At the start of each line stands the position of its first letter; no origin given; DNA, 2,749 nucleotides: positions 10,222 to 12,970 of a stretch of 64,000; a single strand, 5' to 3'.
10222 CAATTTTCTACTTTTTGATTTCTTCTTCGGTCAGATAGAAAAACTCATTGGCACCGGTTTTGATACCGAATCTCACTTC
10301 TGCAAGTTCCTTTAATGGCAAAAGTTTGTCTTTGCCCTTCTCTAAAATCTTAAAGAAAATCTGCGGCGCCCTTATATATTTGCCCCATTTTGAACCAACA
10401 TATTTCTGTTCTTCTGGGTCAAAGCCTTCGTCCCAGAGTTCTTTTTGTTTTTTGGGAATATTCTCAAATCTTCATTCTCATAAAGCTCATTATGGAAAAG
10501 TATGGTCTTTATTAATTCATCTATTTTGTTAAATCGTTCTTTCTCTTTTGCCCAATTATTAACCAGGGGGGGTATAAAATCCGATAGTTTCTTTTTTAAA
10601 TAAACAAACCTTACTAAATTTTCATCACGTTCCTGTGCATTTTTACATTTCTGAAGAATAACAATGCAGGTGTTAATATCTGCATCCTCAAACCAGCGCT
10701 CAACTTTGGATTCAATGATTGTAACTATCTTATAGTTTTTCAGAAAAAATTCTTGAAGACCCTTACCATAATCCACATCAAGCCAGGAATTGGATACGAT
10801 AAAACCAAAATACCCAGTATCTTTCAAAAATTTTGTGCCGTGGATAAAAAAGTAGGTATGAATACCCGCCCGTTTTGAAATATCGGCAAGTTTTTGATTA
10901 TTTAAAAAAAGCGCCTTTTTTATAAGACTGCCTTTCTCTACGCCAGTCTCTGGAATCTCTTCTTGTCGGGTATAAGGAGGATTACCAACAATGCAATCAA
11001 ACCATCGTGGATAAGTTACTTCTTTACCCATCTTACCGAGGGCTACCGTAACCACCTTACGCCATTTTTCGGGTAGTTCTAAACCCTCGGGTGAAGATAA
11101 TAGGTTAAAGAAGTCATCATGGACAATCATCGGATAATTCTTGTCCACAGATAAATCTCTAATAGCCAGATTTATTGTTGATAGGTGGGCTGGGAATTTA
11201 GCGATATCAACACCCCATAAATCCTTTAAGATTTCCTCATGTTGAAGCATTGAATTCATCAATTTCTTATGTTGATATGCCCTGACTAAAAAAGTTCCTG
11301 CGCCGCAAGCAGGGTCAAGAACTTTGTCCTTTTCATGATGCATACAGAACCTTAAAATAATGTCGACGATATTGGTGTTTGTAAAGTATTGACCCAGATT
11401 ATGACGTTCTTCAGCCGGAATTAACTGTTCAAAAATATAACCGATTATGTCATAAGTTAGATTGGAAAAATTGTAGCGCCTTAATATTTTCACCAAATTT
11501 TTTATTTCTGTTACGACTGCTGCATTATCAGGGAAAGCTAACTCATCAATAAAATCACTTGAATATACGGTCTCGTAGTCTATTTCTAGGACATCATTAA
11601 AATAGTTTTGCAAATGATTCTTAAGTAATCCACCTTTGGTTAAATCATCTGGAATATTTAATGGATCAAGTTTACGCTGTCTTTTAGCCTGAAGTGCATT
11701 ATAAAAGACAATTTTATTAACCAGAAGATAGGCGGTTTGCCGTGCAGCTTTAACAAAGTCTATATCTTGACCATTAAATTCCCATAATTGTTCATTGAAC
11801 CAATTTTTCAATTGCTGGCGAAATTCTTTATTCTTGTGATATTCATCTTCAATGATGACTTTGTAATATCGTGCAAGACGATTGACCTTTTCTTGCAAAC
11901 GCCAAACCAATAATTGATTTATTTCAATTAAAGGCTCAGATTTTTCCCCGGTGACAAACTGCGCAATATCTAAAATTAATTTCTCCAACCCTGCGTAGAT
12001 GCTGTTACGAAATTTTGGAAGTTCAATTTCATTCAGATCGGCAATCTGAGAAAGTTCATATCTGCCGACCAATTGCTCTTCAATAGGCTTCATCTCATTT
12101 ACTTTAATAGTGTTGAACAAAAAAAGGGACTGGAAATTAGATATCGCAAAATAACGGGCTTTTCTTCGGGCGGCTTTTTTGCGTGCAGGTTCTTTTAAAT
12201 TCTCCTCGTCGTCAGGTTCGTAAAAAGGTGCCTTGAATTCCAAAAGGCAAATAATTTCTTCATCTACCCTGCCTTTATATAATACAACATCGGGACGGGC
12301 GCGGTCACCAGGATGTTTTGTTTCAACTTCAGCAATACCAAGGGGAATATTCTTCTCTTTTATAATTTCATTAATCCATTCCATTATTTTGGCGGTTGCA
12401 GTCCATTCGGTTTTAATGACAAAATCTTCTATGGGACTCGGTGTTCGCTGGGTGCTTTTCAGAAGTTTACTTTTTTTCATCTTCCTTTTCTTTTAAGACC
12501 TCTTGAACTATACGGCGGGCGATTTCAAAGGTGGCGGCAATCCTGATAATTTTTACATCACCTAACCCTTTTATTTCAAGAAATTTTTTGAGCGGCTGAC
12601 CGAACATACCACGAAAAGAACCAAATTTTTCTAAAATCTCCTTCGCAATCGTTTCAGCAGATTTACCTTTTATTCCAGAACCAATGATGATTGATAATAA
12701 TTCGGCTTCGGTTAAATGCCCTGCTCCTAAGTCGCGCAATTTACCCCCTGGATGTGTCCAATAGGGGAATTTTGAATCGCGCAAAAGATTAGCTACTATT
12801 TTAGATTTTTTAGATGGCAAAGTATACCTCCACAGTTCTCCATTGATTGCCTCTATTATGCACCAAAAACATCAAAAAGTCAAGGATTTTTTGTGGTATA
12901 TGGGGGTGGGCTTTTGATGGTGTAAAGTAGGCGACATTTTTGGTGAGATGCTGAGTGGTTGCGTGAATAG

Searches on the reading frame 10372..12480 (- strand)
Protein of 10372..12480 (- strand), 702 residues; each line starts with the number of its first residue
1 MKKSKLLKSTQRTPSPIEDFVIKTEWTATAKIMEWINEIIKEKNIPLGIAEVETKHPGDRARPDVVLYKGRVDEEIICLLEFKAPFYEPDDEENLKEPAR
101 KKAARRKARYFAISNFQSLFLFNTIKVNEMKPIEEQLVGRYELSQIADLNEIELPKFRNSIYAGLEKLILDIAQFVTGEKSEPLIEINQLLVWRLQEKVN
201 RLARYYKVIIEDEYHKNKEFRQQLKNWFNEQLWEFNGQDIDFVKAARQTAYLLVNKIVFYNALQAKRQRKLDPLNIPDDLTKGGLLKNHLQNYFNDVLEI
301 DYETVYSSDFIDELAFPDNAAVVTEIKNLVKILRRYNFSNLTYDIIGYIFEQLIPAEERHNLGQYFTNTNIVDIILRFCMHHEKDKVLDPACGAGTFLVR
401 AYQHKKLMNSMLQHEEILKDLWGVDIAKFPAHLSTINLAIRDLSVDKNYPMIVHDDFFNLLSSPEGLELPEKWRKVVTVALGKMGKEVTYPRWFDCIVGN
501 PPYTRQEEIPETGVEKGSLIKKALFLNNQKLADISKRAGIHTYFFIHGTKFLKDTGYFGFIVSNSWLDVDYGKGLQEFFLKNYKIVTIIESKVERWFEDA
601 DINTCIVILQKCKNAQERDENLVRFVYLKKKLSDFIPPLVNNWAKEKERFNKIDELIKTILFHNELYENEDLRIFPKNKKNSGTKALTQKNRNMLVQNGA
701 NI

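Call 11: search_protein_families(library=pfam, proteins=[window:10372-12480:-])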
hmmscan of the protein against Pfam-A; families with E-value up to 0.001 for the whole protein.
window:10372-12480:- (702 aa): 3 families
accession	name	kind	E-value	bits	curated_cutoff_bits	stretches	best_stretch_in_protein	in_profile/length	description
PF02384.22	N6_Mtase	-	1.5e-23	84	20.4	1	343-625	3-243/311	N-6 DNA Methylase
PF07669.17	Eco57I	-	3.9e-22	79.6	25.3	1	420-597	2-171/171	Eco57I restriction-modification methylase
PF20473.4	MmeI_Mtase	-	2.9e-10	40.2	27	1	382-565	18-201/259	MmeI, DNA-methyltransferase domain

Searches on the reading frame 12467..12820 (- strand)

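Call 11: search_protein_families(library=pfam, proteins=[window:12467-12820:-])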
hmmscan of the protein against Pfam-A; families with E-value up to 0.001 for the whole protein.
window:12467-12820:- (117 aa): 1 family
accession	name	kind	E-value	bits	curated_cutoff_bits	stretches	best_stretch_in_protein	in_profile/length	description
PF20582.4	UPF0758_N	-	1.4e-16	60.8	27.1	1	23-92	9-77/77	UPF0758 N-terminal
